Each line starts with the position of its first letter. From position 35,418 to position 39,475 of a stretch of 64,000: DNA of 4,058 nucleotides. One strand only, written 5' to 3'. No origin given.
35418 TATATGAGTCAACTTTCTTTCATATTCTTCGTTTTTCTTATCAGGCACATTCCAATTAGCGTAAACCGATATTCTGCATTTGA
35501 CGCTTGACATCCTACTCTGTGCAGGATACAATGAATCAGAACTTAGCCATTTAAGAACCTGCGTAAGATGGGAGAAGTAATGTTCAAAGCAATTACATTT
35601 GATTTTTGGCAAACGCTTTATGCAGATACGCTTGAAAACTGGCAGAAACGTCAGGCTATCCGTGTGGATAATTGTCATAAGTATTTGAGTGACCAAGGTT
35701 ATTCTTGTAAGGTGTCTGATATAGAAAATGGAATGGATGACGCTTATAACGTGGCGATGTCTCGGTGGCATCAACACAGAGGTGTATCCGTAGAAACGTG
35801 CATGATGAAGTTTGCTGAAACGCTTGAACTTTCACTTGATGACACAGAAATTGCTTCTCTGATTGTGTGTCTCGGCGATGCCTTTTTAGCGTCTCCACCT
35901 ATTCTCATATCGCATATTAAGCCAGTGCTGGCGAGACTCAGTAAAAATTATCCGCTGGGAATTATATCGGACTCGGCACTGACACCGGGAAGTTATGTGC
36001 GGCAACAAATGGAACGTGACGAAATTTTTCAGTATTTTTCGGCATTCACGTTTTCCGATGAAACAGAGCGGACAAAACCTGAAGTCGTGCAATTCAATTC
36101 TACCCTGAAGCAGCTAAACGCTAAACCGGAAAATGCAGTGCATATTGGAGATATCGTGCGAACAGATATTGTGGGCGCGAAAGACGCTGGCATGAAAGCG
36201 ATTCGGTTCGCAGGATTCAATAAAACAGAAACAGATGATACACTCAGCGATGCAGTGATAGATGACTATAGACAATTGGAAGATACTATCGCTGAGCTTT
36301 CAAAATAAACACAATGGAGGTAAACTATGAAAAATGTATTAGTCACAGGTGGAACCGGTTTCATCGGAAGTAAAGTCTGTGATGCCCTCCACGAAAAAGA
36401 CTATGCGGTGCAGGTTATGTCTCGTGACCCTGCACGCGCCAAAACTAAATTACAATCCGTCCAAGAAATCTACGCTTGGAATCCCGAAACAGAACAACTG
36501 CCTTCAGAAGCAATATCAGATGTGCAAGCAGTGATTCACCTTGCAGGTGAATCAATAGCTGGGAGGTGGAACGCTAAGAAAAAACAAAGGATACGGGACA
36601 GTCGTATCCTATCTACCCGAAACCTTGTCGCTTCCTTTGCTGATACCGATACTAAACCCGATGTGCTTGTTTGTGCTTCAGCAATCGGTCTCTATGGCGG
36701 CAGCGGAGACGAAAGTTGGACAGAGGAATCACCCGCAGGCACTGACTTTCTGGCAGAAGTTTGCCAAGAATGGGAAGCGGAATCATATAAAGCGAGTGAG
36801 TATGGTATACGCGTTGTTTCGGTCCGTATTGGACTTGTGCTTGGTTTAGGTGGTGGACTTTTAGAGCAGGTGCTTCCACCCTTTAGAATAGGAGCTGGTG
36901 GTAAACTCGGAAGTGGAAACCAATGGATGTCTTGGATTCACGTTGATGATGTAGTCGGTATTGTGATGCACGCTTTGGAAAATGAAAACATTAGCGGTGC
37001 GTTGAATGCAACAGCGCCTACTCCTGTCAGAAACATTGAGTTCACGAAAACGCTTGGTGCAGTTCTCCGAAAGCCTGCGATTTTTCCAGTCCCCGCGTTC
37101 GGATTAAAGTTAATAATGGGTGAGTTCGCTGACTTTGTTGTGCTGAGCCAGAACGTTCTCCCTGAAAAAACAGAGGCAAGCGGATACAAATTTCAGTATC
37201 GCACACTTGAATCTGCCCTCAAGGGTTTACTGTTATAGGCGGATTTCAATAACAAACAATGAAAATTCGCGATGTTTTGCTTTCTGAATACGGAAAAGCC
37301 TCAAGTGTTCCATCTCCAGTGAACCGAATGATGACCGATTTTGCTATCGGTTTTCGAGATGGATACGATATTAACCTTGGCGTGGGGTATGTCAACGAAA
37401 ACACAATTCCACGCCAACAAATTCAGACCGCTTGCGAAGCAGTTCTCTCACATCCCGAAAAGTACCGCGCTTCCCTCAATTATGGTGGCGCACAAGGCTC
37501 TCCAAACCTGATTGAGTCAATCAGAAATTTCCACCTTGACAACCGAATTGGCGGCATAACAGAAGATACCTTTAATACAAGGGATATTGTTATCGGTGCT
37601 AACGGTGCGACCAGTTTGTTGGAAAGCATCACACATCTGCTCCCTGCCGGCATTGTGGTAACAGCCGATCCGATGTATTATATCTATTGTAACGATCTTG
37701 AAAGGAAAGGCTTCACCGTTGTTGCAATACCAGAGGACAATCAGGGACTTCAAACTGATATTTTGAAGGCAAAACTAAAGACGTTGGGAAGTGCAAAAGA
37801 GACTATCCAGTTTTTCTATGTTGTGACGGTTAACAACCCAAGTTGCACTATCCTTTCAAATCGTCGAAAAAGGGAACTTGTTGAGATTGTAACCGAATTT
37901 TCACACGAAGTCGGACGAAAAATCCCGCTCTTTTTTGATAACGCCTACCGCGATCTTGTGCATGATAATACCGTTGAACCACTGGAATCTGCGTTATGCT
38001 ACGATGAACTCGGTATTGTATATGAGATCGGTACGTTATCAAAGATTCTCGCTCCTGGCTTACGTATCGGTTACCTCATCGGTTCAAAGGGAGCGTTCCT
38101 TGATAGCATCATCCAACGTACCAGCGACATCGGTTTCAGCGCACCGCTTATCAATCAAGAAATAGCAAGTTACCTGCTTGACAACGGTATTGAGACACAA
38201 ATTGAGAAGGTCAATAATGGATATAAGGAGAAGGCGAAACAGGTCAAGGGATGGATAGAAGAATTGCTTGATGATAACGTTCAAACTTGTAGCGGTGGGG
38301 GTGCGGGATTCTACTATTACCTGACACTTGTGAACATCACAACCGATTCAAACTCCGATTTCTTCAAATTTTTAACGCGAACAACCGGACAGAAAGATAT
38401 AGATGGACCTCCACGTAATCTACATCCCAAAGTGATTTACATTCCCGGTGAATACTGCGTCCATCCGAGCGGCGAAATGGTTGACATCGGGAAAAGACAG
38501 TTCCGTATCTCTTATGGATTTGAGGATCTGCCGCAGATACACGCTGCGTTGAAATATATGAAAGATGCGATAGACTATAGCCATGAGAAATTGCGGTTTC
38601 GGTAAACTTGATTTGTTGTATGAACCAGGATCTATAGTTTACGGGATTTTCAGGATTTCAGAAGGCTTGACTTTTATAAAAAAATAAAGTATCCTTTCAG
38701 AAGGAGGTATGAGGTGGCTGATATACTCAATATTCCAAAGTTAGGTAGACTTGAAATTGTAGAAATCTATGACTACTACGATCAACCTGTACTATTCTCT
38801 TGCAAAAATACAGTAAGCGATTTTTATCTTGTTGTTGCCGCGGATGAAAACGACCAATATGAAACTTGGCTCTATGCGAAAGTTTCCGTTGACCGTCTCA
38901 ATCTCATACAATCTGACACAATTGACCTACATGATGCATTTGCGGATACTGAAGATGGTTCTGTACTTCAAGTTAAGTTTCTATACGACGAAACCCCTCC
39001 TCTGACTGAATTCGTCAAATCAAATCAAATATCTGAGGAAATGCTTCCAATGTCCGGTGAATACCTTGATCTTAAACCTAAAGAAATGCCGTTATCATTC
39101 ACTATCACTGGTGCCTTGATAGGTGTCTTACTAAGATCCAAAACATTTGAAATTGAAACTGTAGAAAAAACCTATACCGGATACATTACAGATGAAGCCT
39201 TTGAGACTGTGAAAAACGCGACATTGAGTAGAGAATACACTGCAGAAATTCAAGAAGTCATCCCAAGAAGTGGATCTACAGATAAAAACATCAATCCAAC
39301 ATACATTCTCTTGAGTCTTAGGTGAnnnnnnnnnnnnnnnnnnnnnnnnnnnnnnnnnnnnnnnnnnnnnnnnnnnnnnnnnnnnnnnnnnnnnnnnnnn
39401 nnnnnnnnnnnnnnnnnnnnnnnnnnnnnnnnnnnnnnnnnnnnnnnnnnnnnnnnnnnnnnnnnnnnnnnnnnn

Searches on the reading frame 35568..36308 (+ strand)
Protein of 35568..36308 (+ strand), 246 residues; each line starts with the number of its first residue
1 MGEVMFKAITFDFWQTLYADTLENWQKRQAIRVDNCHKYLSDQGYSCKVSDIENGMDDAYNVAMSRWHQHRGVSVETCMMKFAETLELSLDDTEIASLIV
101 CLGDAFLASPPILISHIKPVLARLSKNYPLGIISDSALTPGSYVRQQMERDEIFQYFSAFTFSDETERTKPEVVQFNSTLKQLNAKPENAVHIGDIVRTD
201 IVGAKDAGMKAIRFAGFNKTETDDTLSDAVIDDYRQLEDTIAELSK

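Call 3: search_protein_families(library=pfam, proteins=[window:35568-36308:+], max_evalue=0.001)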
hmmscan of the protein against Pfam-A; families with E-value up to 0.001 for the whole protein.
window:35568-36308:+ (246 aa): 3 families
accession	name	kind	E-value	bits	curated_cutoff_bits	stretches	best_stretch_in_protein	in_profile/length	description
PF13419.12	HAD_2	-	5e-14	53.3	23.8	1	110-212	77-176/178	Haloacid dehalogenase-like hydrolase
PF00702.32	Hydrolase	-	1.8e-13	51.8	26.4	1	6-208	1-191/191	haloacid dehalogenase-like hydrolase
PF13242.12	Hydrolase_like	-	1.2e-09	38.3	22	1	169-216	3-50/75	HAD-hyrolase-like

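Call 4: search_protein_families(library=ncbifam, proteins=[window:35568-36308:+], max_evalue=0.001)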
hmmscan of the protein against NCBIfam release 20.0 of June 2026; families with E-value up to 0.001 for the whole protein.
window:35568-36308:+ (246 aa): 20 families
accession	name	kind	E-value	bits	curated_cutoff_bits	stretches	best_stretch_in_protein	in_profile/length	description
TIGR02253.1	CTE7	subfamily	4.8e-24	85.4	169.75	1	5-234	1-217/221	TIGR02253 family HAD-type hydrolase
TIGR02252.1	DREG-2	subfamily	3.1e-13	49.9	155.2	1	142-212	132-202/203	HAD hydrolase, REG-2-like, family IA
NF053830.1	RUBPPhHalo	equivalog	1.5e-12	47.6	330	1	7-237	3-230/234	ribulose-1,5-bisphosphate 5-phosphatase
TIGR02254.1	YjjG_YfnB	equivalog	2e-12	47.1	159.9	1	79-236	68-218/223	YjjG family noncanonical pyrimidine nucleotidase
NF009695.0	PRK13222.1-2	equivalog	1.6e-09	37.6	225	1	120-242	102-223/226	phosphoglycolate phosphatase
NF009804.0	PRK13288.1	equivalog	2.4e-09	37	218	1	125-212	96-179/215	pyrophosphatase PpaX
TIGR01549.1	HAD-SF-IA-v1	subfamily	3e-09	37.4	23.3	1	117-208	67-149/149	HAD-IA family hydrolase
NF006976.0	PRK09449.1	equivalog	9e-09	35.2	183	1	115-241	98-222/225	pyrimidine 5'-nucleotidase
NF052576.1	PymNtasePynAStpc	equivalog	4.7e-08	32.9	350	1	146-241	131-227/229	pyrimidine 5'-nucleotidase PynA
TIGR01458.1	HAD-SF-IIA-hyp3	hypoth_equivalog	4.8e-08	32.7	175.95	1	156-214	162-223/257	TIGR01458 family HAD-type hydrolase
NF009697.0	PRK13222.1-4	equivalog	7.9e-08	31.9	327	1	113-241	95-222/232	phosphoglycolate phosphatase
NF008018.0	PRK10748.1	equivalog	4.6e-07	29.3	225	1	7-213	11-206/238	5-amino-6-(5-phospho-D-ribitylamino)uracil phosphatase YigB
TIGR01662.1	HAD-SF-IIIA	subfamily_domain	6.7e-07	29.5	44.6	1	116-215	29-139/141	HAD-IIIA family hydrolase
TIGR01449.2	PGP_bact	equivalog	1.1e-06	28.3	180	1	126-238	100-210/213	phosphoglycolate phosphatase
NF009694.0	PRK13222.1-1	equivalog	6.2e-06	25.7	415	1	111-235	110-233/252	phosphoglycolate phosphatase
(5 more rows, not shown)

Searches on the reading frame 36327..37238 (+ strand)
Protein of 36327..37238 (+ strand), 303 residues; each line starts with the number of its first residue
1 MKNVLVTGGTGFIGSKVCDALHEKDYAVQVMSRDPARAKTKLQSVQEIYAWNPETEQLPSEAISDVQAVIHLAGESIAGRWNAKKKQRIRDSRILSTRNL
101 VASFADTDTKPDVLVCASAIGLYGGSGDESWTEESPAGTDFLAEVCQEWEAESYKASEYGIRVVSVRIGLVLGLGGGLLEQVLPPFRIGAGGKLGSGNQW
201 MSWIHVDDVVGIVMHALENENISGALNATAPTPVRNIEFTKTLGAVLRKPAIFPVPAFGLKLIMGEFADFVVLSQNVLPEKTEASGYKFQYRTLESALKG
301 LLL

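Call 3: search_protein_families(library=pfam, proteins=[window:36327-37238:+], max_evalue=0.001)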
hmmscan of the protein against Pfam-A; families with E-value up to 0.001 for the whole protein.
window:36327-37238:+ (303 aa): 9 families
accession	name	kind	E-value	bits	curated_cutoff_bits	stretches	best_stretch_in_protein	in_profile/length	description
PF01370.27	Epimerase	-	8.2e-29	101.1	20.9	1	4-219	1-227/240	NAD dependent epimerase/dehydratase family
PF08338.16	DUF1731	-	1e-17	64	27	1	255-299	1-45/47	Domain of unknown function (DUF1731)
PF16363.11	GDP_Man_Dehyd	-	3.6e-11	43.6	27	1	5-229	1-249/332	GDP-mannose 4,6 dehydratase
PF13460.12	NAD_binding_10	-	1.9e-07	31.5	27.2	1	8-124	1-103/184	NAD(P)H-binding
PF01073.25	3Beta_HSD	-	1.4e-06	28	22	1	5-125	1-122/280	3-beta hydroxysteroid dehydrogenase/isomerase family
PF05368.20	NmrA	-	2.1e-06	28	27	1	2-74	3-78/298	NmrA-like family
PF00106.31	adh_short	-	5.9e-05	23.1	26.6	1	2-48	1-47/195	short chain dehydrogenase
PF08659.16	KR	-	9.8e-05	22.8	22.6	0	4-128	3-146/180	KR domain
PF02719.21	Polysacc_synt_2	-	0.00092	18.9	20.2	0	4-36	1-34/293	Polysaccharide biosynthesis protein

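Call 4: search_protein_families(library=ncbifam, proteins=[window:36327-37238:+], max_evalue=0.001)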
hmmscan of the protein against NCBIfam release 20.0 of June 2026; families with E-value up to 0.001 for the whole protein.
window:36327-37238:+ (303 aa): 15 families
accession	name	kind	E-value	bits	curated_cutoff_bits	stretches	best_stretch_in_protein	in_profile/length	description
TIGR01777.1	yfcH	hypoth_equivalog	1.1e-102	343.6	207.35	1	4-298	1-292/292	TIGR01777 family oxidoreductase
NF050030.1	thlkprotThyD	equivalog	3.1e-98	328.7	400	1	4-301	3-304/305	thylakoid membrane protein ThyD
TIGR03466.1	HpnA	hypoth_equivalog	2e-11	43.3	367.65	1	3-132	2-126/327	hopanoid-associated sugar epimerase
NF042422.1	oxyalk_red_OleD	equivalog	8.2e-11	41.8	580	1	3-224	2-222/329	2-alkyl-3-oxoalkanoate reductase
TIGR02197.1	heptose_epim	equivalog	2.1e-10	40.3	274.6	1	4-130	1-125/316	ADP-glyceromanno-heptose 6-epimerase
TIGR01179.1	galE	equivalog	6.4e-10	38.4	262.3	1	3-138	1-140/332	UDP-glucose 4-epimerase GalE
NF042423.1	oxyalk_red_Shew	equivalog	3.4e-09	36.2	580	1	2-208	9-212/331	2-alkyl-3-oxoalkanoate reductase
NF041293.1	G6PDh_Azf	equivalog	9.4e-08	31.8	400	1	2-89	3-92/252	NAD-dependent glucose-6-phosphate dehydrogenase Azf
NF058621.1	DiazavRedAvaA7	equivalog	3.7e-07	30.1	400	1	4-270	3-271/304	3-diazoavenalumate denitrifying reductase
TIGR01181.1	dTDP_gluc_dehyt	equivalog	4.6e-06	26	365.1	0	4-106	2-113/321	dTDP-glucose 4,6-dehydratase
NF007956.0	PRK10675.1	subfamily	1.1e-05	24.8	394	1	3-139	2-144/338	UDP-glucose 4-epimerase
NF006073.0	PRK08219.1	equivalog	3.1e-05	23.8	218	1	1-88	3-94/227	SDR family oxidoreductase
NF005594.0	PRK07326.1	equivalog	0.00012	21.7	271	1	2-47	7-52/237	SDR family oxidoreductase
TIGR04180.1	EDH_00030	hypoth_equivalog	0.00025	20.2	475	1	4-125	1-127/297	NAD-dependent 4,6-dehydratase LegB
NF037940.1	PKS_MbtD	equivalog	0.00078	17.6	1150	1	2-131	653-796/978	mycobactin polyketide synthase MbtD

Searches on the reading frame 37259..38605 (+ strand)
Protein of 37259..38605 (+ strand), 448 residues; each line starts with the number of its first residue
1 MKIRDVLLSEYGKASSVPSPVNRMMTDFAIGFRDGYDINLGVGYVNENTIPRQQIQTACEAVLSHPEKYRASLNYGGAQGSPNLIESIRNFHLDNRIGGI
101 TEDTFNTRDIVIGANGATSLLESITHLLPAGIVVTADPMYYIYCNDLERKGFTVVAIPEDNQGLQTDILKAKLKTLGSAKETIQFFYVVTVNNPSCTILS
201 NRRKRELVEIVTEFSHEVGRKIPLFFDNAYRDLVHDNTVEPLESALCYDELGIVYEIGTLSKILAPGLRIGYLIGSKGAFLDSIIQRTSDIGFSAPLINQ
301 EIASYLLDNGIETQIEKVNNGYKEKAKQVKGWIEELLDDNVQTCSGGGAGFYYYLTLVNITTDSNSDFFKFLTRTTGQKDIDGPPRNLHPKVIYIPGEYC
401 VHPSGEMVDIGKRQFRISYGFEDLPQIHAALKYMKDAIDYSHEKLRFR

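Call 3: search_protein_families(library=pfam, proteins=[window:37259-38605:+], max_evalue=0.001)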
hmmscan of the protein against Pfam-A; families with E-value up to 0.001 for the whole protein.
window:37259-38605:+ (448 aa): 1 family
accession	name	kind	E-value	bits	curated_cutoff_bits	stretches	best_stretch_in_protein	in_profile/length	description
PF00155.27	Aminotran_1_2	-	6.1e-20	72.2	19.7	1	47-359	10-312/361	Aminotransferase class I and II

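Call 4: search_protein_families(library=ncbifam, proteins=[window:37259-38605:+], max_evalue=0.001)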
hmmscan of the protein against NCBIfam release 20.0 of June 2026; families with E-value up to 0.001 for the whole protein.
window:37259-38605:+ (448 aa): 26 families (the best 25 are shown)
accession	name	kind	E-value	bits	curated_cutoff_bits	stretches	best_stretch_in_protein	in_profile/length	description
NF052282.1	PLP_TF_PdxR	equivalog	6.2e-23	81.6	320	1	34-360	91-393/448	MocR-like pyridoxine biosynthesis transcription factor PdxR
NF041364.1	GntC_guanitoxin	equivalog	1.2e-19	70.4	415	1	38-377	1-318/356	guanitoxin biosynthesis PLP-dependent (S)-gamma-hydroxy-L-arginine cyclodehydratase GntC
NF005305.0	PRK06836.1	equivalog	2.8e-15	56.5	376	1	35-314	36-305/396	pyridoxal phosphate-dependent aminotransferase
TIGR04461.1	endura_MppQ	equivalog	1.4e-14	54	540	1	38-285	15-250/392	enduracididine biosynthesis enzyme MppQ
NF052290.2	MocR_like_YczR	exception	1.1e-13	50.7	487.4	1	110-347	168-393/458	MocR-like transcription factor YczR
NF052286.1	ecto_TF_EhuR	exception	6.7e-12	44.7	480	1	111-315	161-351/458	MocR-like ectoine utilization transcription factor EhuR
TIGR01140.1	L_thr_O3P_dcar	equivalog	4.3e-11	42.5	290.55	1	109-277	66-211/331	threonine-phosphate decarboxylase CobD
TIGR04544.1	3metArgNH2trans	equivalog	1.4e-10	40.8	350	1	66-323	43-280/366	beta-methylarginine biosynthesis bifunctional aminotransferase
NF052285.1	GABA_TF_GabR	exception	3.7e-10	39.2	600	1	109-354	159-388/456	MocR-like transcriptional regulator GabR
TIGR01141.1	hisC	equivalog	3.8e-10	39.2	276.55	1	105-320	70-268/349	histidinol-phosphate transaminase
TIGR03542.1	DAPAT_plant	equivalog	4.6e-10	39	364.7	1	19-373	17-359/402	LL-diaminopimelate aminotransferase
TIGR03947.1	viomycin_VioD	equivalog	2.8e-09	36.3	390.9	1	125-352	88-302/359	capreomycidine synthase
NF006967.0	PRK09440.1-5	equivalog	4e-09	35.7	402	1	8-370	6-363/424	valine--pyruvate transaminase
NF006964.0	PRK09440.1-2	equivalog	5.6e-09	35.3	467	1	8-351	3-341/417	valine--pyruvate transaminase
NF004870.0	PRK06225.1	equivalog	1e-08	34.3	351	1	105-328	81-289/380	pyridoxal phosphate-dependent aminotransferase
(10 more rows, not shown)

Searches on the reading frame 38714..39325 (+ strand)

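Call 3: search_protein_families(library=pfam, proteins=[window:38714-39325:+], max_evalue=0.001)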
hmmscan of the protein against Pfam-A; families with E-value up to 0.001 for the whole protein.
window:38714-39325:+ (203 aa): 1 family
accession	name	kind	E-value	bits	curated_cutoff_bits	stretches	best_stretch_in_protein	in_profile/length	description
PF20215.3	DUF6575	-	1.8e-27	96.6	26.6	1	8-121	8-122/218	Family of unknown function (DUF6575)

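Call 4: search_protein_families(library=ncbifam, proteins=[window:38714-39325:+], max_evalue=0.001)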
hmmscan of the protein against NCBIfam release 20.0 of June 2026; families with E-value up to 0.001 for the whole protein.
window:38714-39325:+ (203 aa): 0 families
